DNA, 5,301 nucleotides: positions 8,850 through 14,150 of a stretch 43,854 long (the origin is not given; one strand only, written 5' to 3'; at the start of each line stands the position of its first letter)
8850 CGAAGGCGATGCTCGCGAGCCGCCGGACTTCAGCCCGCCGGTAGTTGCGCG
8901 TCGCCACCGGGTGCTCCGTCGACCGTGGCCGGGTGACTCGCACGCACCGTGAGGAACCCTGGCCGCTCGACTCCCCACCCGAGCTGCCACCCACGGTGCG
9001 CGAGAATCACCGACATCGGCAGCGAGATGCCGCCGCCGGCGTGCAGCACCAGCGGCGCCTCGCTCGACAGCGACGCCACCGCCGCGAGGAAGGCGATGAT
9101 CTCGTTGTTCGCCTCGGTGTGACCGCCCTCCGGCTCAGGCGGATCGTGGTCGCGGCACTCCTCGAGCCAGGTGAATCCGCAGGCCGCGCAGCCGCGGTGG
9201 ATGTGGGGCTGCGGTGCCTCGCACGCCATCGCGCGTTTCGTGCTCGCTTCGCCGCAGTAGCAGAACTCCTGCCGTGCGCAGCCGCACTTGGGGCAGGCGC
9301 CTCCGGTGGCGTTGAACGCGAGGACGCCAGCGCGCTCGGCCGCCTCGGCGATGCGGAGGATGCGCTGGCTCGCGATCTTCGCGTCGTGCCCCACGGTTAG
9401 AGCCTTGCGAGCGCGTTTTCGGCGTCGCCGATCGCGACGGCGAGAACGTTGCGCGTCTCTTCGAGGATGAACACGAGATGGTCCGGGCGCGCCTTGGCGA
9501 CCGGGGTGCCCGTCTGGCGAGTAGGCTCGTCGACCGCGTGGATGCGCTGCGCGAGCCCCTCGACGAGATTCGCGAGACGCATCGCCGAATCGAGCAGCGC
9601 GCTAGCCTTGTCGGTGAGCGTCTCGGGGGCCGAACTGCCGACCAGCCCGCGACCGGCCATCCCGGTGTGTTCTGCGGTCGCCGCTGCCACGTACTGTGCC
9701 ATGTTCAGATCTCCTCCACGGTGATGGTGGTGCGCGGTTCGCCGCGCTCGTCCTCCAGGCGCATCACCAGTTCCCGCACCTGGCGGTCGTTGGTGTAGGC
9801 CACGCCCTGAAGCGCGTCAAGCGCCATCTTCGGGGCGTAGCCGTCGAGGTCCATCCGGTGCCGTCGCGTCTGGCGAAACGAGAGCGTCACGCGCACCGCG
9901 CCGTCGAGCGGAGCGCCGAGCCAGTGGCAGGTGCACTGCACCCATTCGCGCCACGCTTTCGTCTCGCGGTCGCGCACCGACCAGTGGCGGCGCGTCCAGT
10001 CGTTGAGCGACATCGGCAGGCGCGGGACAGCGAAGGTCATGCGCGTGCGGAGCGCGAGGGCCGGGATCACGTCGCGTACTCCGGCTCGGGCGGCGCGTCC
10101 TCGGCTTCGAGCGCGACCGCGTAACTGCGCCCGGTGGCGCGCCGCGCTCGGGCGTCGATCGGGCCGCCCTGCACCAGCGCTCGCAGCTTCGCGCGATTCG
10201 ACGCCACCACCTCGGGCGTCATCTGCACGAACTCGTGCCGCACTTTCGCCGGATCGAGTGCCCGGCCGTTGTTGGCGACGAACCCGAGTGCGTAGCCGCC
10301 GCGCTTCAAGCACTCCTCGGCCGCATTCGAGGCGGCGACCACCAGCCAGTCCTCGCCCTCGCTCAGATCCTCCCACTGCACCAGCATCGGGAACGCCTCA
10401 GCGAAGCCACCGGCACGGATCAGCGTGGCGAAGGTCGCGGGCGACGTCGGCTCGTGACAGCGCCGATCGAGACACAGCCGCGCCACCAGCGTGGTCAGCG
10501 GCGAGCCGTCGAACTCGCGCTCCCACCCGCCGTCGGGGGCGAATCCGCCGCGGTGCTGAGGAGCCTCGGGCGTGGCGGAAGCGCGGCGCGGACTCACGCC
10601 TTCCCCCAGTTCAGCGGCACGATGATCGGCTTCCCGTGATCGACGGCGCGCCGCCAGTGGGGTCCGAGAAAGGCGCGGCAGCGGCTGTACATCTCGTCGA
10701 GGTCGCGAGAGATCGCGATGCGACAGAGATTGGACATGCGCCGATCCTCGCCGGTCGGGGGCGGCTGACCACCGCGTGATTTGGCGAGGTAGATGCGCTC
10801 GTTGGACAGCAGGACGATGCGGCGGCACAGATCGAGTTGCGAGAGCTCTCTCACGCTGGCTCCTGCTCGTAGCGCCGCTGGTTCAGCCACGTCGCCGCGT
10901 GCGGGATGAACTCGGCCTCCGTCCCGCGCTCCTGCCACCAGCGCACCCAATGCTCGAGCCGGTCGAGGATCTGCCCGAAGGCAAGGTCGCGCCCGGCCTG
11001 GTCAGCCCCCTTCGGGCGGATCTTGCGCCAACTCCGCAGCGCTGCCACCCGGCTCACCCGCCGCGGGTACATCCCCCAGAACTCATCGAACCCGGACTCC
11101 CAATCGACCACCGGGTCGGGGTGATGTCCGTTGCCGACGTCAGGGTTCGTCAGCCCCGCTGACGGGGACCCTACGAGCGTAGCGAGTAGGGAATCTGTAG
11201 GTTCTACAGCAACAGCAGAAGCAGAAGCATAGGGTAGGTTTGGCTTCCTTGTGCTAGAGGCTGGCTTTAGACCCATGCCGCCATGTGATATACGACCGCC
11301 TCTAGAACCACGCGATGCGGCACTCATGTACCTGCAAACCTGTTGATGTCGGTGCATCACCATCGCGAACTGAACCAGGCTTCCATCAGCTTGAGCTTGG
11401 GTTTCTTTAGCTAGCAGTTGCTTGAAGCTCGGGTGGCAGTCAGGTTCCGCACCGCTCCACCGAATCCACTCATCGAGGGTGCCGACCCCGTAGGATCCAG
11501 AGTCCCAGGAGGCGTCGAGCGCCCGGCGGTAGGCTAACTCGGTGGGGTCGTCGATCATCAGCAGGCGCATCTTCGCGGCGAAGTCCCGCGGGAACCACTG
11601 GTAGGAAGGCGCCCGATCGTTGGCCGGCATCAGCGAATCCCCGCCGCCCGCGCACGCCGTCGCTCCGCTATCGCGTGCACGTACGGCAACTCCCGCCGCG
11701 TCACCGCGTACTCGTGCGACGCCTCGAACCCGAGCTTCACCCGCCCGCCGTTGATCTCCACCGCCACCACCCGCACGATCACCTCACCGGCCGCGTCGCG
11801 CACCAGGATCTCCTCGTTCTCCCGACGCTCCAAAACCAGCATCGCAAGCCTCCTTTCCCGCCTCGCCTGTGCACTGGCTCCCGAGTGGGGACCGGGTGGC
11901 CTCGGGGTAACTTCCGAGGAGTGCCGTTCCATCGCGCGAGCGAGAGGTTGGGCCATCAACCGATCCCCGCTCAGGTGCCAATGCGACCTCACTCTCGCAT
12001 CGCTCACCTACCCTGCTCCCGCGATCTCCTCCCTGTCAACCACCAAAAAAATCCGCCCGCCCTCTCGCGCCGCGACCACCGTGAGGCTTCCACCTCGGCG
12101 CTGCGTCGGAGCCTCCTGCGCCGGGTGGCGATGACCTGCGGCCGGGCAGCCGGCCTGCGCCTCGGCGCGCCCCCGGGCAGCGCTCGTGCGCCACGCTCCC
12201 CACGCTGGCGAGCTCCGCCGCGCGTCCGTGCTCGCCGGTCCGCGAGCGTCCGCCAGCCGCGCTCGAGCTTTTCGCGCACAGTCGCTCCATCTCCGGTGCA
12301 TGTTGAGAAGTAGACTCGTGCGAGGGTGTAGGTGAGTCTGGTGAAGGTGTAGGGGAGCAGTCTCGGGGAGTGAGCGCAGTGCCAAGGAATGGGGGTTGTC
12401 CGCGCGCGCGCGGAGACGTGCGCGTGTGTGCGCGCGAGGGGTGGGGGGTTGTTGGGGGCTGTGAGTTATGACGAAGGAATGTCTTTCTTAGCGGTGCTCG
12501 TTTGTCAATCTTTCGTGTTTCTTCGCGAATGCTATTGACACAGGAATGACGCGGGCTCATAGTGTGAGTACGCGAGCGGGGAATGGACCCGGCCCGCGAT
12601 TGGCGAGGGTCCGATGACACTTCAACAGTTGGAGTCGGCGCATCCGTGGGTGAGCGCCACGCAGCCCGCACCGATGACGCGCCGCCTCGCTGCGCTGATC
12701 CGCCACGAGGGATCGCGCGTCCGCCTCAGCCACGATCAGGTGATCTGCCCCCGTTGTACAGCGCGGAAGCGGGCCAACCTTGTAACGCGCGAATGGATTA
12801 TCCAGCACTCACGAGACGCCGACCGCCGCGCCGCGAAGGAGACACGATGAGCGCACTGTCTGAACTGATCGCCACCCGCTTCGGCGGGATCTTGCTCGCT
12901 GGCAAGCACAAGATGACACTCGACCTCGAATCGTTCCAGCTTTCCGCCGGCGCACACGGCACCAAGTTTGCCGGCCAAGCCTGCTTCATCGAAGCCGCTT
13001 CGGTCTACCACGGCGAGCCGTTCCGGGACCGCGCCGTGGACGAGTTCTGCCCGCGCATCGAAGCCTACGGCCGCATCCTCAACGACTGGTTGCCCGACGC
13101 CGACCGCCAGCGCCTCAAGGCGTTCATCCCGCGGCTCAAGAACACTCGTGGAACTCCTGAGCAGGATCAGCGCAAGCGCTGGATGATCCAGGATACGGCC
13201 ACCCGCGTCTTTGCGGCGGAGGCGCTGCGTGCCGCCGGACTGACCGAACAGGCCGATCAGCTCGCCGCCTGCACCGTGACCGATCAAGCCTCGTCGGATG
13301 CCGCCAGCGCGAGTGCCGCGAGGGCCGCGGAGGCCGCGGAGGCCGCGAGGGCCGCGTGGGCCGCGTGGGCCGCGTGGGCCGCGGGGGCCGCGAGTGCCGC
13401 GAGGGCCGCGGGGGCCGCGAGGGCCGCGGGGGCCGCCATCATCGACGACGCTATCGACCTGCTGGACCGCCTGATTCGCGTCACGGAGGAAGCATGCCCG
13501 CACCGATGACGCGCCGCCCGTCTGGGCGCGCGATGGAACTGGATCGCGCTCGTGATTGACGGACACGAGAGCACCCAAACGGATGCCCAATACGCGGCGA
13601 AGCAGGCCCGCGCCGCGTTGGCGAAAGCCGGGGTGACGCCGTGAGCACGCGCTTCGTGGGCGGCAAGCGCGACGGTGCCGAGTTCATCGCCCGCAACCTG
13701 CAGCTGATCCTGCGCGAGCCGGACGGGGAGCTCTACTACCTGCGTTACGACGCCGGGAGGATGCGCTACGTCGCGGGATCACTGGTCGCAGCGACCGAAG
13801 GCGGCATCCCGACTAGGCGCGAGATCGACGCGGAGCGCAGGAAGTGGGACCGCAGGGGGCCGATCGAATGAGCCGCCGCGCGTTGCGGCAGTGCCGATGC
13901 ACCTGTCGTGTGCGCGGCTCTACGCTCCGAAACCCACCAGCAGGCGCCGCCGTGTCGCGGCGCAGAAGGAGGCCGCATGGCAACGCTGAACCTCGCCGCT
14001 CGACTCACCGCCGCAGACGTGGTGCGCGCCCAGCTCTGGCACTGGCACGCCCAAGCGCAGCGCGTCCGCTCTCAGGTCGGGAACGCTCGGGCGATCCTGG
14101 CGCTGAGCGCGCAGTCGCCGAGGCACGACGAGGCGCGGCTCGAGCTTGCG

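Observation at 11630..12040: Phage-encoded CsrA homolog as the first gene of the replication operon, with GGA-containing leader structures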

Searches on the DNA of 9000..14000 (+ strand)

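Call 10: search_dna_similar(query=window:9000-14000:+, collection=phages, mode=distant, max_rows=15)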
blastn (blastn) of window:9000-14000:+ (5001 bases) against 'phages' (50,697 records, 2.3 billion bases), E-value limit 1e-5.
No match.

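Call 19: search_rna_families(source=window, start=11000, end=13500, threshold=evalue, max_evalue=1)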
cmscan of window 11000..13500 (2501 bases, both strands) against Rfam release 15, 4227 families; matches with E-value up to 1: 0.
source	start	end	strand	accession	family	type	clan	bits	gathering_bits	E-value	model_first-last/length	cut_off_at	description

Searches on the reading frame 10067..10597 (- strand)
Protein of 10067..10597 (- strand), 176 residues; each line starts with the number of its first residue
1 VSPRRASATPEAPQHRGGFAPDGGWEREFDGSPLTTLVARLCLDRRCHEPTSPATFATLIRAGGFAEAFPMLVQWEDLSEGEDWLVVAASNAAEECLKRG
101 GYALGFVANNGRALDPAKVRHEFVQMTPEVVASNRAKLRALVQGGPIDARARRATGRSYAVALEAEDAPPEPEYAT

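Call 31: search_protein_families(library=phrogs, proteins=[window:10067-10597:-], max_evalue=0.01)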
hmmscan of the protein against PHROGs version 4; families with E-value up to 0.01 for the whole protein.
window:10067-10597:- (176 aa): 0 families

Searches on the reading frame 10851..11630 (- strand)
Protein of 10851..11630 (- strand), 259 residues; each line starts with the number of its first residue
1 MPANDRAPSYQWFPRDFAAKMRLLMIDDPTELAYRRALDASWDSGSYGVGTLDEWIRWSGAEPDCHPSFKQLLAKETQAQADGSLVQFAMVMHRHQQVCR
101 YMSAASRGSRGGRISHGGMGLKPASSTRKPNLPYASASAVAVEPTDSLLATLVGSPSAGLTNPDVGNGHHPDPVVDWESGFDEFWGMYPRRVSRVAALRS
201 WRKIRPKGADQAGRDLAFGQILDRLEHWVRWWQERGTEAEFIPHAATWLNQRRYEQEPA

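Call 3: search_protein_families(library=pfam, proteins=[window:10851-11630:-], max_evalue=1)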
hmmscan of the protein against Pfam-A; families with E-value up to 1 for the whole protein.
window:10851-11630:- (259 aa): 0 families

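Call 4: search_protein_families(library=ncbifam, proteins=[window:10851-11630:-], max_evalue=1)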
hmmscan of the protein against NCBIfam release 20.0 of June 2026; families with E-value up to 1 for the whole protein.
window:10851-11630:- (259 aa): 0 families

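Call 5: search_protein_families(library=phrogs, proteins=[window:10851-11630:-], max_evalue=1)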
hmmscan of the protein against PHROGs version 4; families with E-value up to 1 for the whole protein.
window:10851-11630:- (259 aa): 8 families
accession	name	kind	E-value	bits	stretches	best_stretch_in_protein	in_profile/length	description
phrog_270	-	DNA, RNA and nucleotide metabolism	9.1e-15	55.9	1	172-258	170-250/383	replication initiation protein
phrog_9327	-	DNA, RNA and nucleotide metabolism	3e-14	54.3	1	176-258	169-242/276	primosomal protein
phrog_9474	-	DNA, RNA and nucleotide metabolism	3.5e-11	44.2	1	178-258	176-249/288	replication initiation protein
phrog_16304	-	unknown function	0.00022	22.2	1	178-251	144-210/244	-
phrog_10293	-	unknown function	0.00087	20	1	178-256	14-83/185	-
phrog_26426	-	DNA, RNA and nucleotide metabolism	0.017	15.6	1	180-254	145-215/272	replication protein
phrog_8102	-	DNA, RNA and nucleotide metabolism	0.18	11.9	1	177-248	258-329/337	replication initiation protein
phrog_1347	-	unknown function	0.57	9.9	1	229-256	320-345/417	-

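Call 32: find_related_loci(query=window:10851-11630:-, collection=viral_contigs, flank=5000)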
Query window:10851-11630:- (259 aa) in viral_contigs; peptide patterns used: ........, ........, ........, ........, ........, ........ (x = any residue, [..] = any of these).
2 stretches matched a pattern, but none encodes a relative of the query by tblastn (E <= 1e-3).

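Call 49: search_dna_similar(query=window:10851-11630:-, collection=phages, mode=protein, max_evalue=0.001, max_rows=15)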
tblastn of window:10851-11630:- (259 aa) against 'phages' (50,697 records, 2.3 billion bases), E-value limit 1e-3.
Records with a match: 52; places in all: 52; records where one place covers at least 80% of the query: 0.
Best place of each record, by identity: <60% 52.
By first word of the organism name: Pseudomonas 25; Arthrobacter 6; Bacteriophage 5; Gordonia 3; Lactobacillus 3; Caudoviricetes 2; Rhizobium 2; Caulobacter 2; Faecalibacterium 2; Brevibacterium 1; and 1 more.
By host as written in the record: Pseudomonas aeruginosa 13; - 10; Arthrobacter globiformis B-2979 4; Gordonia terrae 3612 3; Pseudomonas aeruginosa PAO1 2; Pseudomonas aeruginosa PACL 2; Caulobacter crescentus 2; Arthrobacter sp. 2; and 13 more.
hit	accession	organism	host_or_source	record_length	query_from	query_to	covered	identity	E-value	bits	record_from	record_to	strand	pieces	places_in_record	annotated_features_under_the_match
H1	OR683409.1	Pseudomonas phage Shamal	Pseudomonas aeruginosa F002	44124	144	257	44%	35.0%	7e-5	50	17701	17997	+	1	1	hypothetical protein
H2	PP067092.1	Pseudomonas phage PAShipCat1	Pseudomonas aeruginosa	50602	144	257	44%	35.0%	7e-5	50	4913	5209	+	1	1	hypothetical protein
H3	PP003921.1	Pseudomonas phage vB_Pae_U9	Pseudomonas aeruginosa ST773 ...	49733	144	257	44%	34.2%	1e-4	49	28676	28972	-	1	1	hypothetical protein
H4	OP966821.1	Pseudomonas phage Fyn8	Pseudomonas aeruginosa PAO1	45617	144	257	44%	34.2%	1e-4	49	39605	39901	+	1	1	hypothetical protein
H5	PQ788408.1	Pseudomonas phage VB_EV13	Pseudomonas aeruginosa Tclvp1-3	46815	144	257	44%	34.2%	1e-4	49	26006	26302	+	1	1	hypothetical protein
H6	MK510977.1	Pseudomonas phage vB_Pae_CF183a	Pseudomonas aeruginosa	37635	143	259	45%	31.7%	5e-4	47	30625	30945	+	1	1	hypothetical protein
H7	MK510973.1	Pseudomonas phage vB_Pae_CF127a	Pseudomonas aeruginosa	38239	143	259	45%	31.7%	5e-4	47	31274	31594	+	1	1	hypothetical protein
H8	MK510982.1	Pseudomonas phage vB_Pae_BR161c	Pseudomonas aeruginosa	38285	143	259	45%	31.7%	5e-4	47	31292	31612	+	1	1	hypothetical protein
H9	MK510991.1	Pseudomonas phage vB_Pae_BR141a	Pseudomonas aeruginosa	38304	143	259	45%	31.7%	5e-4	47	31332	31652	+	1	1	hypothetical protein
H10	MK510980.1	Pseudomonas phage vB_Pae_BR123a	Pseudomonas aeruginosa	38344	143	259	45%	31.7%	5e-4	47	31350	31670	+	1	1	hypothetical protein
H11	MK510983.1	Pseudomonas phage vB_Pae_BR178a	Pseudomonas aeruginosa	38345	143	259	45%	31.7%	5e-4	47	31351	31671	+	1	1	hypothetical protein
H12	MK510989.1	Pseudomonas phage vB_Pae_BR322a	Pseudomonas aeruginosa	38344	143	259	45%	31.7%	5e-4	47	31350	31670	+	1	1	hypothetical protein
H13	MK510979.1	Pseudomonas phage vB_Pae_BR52a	Pseudomonas aeruginosa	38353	143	259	45%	31.7%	5e-4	47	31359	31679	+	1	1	hypothetical protein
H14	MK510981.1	Pseudomonas phage vB_Pae_BR143a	Pseudomonas aeruginosa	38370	143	259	45%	31.7%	5e-4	47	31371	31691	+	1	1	hypothetical protein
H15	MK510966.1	Pseudomonas phage vB_Pae_CF53a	Pseudomonas aeruginosa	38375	143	259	45%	31.7%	5e-4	47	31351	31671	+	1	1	hypothetical protein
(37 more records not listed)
